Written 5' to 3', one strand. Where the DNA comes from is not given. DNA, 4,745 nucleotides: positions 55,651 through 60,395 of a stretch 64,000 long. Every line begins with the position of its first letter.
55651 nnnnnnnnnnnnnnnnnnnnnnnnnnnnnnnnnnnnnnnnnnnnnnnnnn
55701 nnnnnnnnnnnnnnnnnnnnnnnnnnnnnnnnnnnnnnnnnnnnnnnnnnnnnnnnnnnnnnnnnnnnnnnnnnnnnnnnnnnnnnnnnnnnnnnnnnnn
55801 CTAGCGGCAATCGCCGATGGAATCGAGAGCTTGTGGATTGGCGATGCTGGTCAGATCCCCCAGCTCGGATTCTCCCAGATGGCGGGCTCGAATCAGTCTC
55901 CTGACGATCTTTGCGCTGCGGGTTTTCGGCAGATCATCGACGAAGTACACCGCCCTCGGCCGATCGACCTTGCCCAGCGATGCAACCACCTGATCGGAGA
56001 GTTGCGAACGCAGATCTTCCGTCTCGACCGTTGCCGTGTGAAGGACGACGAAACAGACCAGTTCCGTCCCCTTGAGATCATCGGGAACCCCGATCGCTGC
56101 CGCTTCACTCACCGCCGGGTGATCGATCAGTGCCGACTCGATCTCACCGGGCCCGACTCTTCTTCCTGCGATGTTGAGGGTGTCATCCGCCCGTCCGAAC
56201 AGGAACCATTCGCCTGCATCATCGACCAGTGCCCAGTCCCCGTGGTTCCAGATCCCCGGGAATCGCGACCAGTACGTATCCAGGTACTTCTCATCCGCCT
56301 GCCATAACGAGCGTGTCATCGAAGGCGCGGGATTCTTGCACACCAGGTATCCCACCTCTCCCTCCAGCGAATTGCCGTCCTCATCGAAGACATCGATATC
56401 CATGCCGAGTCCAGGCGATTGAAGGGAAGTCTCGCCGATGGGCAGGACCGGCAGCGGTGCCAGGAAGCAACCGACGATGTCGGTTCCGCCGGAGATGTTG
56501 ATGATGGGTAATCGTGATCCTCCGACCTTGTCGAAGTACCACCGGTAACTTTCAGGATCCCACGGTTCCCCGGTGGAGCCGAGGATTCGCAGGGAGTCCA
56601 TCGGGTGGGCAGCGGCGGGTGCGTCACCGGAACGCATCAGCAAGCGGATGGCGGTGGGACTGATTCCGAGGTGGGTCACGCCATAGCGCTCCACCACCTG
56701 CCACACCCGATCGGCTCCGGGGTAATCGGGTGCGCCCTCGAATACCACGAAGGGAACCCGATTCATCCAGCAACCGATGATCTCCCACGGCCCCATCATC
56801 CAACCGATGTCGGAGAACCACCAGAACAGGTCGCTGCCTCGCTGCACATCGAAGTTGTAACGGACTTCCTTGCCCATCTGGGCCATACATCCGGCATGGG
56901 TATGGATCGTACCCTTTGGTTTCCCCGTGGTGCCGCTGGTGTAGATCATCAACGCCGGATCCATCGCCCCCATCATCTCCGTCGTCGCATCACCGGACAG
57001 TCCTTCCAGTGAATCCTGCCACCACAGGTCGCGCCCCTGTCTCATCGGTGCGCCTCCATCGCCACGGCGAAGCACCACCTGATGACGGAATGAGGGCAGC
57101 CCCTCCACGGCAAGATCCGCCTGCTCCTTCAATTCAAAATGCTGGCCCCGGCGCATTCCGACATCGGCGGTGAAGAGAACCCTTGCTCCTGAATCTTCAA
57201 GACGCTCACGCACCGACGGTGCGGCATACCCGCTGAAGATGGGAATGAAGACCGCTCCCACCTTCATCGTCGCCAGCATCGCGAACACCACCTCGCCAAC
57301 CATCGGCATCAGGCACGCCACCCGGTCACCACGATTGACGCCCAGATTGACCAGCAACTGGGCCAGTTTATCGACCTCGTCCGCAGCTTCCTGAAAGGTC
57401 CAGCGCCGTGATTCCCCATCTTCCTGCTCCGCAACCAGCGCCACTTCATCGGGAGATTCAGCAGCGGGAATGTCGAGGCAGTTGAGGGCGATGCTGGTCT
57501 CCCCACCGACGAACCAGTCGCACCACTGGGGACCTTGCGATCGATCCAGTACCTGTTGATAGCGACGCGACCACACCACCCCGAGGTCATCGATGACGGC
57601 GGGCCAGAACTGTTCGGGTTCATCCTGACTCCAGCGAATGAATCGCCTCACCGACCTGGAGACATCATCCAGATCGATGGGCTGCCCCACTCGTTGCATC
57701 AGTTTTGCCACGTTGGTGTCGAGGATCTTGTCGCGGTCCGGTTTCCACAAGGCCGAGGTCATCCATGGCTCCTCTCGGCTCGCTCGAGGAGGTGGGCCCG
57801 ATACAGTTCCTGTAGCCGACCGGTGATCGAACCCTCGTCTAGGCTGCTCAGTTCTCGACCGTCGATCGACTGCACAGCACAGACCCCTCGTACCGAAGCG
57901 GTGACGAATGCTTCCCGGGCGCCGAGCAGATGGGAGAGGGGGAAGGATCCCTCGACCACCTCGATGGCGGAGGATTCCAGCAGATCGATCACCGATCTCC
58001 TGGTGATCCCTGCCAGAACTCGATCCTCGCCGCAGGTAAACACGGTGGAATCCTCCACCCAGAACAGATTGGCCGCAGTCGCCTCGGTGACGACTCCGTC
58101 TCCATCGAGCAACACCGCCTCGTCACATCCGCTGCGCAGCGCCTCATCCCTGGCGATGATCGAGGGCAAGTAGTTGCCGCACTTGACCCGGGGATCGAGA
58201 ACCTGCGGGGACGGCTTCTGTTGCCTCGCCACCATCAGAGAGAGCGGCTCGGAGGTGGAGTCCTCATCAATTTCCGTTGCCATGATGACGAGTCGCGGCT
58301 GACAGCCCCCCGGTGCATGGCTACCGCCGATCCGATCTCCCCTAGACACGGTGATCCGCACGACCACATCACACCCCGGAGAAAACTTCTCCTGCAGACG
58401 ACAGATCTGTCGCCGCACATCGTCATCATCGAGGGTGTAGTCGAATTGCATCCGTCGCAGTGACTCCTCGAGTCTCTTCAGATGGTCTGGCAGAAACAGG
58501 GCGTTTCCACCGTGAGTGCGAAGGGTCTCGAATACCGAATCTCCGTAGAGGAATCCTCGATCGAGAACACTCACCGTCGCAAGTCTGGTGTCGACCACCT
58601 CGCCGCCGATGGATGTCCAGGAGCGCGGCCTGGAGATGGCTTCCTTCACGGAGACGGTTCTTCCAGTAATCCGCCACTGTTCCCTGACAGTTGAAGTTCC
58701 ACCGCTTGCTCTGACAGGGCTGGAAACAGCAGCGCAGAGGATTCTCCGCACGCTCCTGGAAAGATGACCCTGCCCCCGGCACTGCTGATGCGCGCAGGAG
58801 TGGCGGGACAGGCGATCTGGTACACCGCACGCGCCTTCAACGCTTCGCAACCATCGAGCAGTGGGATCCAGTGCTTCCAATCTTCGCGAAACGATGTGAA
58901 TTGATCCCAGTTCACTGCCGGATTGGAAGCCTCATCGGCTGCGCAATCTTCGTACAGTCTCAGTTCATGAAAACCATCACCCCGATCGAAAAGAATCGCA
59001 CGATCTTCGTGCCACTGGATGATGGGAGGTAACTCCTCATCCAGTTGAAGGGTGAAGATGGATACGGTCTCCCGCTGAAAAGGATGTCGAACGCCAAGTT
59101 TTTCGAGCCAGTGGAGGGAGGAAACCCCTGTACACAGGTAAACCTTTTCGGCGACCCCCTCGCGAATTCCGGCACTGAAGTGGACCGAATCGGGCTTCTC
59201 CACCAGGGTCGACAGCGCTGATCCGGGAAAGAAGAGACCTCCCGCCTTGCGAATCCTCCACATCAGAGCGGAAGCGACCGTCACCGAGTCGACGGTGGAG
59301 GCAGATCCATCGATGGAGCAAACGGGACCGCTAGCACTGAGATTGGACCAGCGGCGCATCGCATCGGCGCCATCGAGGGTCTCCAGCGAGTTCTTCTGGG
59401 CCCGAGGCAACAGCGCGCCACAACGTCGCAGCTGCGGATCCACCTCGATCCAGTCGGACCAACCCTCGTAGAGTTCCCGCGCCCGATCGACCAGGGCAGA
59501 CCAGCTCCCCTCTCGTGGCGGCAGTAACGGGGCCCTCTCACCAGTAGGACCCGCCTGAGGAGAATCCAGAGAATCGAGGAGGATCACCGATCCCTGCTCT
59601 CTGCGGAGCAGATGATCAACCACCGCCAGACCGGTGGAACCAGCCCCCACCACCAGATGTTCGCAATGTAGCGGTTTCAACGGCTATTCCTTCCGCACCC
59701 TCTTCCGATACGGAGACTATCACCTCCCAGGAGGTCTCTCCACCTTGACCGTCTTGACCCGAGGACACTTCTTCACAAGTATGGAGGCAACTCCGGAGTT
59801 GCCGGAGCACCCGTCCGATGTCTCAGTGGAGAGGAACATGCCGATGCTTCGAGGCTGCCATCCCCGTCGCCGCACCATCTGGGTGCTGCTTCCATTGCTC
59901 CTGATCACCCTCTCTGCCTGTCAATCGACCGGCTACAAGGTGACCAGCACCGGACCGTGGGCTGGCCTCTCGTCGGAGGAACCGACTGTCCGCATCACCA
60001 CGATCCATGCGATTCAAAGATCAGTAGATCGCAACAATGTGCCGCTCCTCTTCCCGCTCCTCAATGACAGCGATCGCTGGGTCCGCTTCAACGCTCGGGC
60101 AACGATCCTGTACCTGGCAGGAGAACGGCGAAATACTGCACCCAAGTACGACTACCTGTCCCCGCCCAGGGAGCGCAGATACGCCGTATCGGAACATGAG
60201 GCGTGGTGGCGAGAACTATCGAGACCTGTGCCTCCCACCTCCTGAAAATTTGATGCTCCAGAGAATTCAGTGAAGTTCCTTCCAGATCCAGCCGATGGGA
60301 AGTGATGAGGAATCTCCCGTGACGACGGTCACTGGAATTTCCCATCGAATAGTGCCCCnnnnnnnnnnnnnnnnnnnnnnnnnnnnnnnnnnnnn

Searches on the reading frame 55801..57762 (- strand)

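Call 4: search_protein_families(library=pfam, proteins=[window:55801-57762:-])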
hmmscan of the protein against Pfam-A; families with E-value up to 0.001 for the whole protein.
window:55801-57762:- (653 aa): 3 families
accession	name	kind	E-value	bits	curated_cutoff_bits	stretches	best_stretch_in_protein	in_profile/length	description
PF00501.34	AMP-binding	-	6.8e-67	226.4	29.9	1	100-482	5-379/384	AMP-binding enzyme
PF13193.12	AMP-binding_C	-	2.3e-24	86.5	24.5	1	540-618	1-76/76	AMP-binding enzyme C-terminal domain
PF16177.11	ACAS_N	-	1.9e-14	53.7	27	1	40-95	3-55/55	Acetyl-coenzyme A synthetase N-terminus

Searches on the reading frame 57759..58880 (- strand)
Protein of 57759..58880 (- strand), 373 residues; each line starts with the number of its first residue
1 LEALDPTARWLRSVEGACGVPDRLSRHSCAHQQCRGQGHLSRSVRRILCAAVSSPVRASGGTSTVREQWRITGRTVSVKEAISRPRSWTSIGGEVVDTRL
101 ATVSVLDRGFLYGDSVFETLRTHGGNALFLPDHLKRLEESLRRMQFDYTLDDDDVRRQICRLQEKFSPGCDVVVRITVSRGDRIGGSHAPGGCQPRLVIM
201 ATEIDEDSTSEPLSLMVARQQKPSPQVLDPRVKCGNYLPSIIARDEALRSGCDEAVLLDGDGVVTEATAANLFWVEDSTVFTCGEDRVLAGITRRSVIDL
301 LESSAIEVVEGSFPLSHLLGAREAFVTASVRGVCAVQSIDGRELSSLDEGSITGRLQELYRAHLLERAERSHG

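Call 9: search_protein_families(library=pfam, proteins=[window:57759-58880:-])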
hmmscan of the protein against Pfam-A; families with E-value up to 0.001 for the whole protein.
window:57759-58880:- (373 aa): 1 family
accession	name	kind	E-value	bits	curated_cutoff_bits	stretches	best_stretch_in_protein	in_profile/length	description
PF01063.24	Aminotran_4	-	4.4e-52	177.6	28.5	1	116-339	2-223/223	Amino-transferase class IV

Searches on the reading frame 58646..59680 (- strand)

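Call 9: search_protein_families(library=pfam, proteins=[window:58646-59680:-])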
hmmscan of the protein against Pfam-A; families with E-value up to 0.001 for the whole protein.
window:58646-59680:- (344 aa): 2 families
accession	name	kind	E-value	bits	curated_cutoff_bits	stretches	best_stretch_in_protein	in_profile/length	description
PF01266.30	DAO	-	5.9e-14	52.8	27.9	1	9-275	3-300/353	FAD dependent oxidoreductase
PF21799.2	MurD-like_N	-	0.00067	20.3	27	0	8-42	3-36/88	Mur ligase MurD-like, N-terminal domain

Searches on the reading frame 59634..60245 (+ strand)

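Call 9: search_protein_families(library=pfam, proteins=[window:59634-60245:+])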
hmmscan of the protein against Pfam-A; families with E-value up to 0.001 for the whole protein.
window:59634-60245:+ (203 aa): 2 families
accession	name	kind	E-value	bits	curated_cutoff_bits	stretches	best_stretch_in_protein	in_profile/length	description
PF13646.12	HEAT_2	-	4.9e-05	24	27.7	1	112-154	8-51/88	HEAT repeats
PF02985.28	HEAT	-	0.00048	20.6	23.5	0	136-154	2-20/31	HEAT repeat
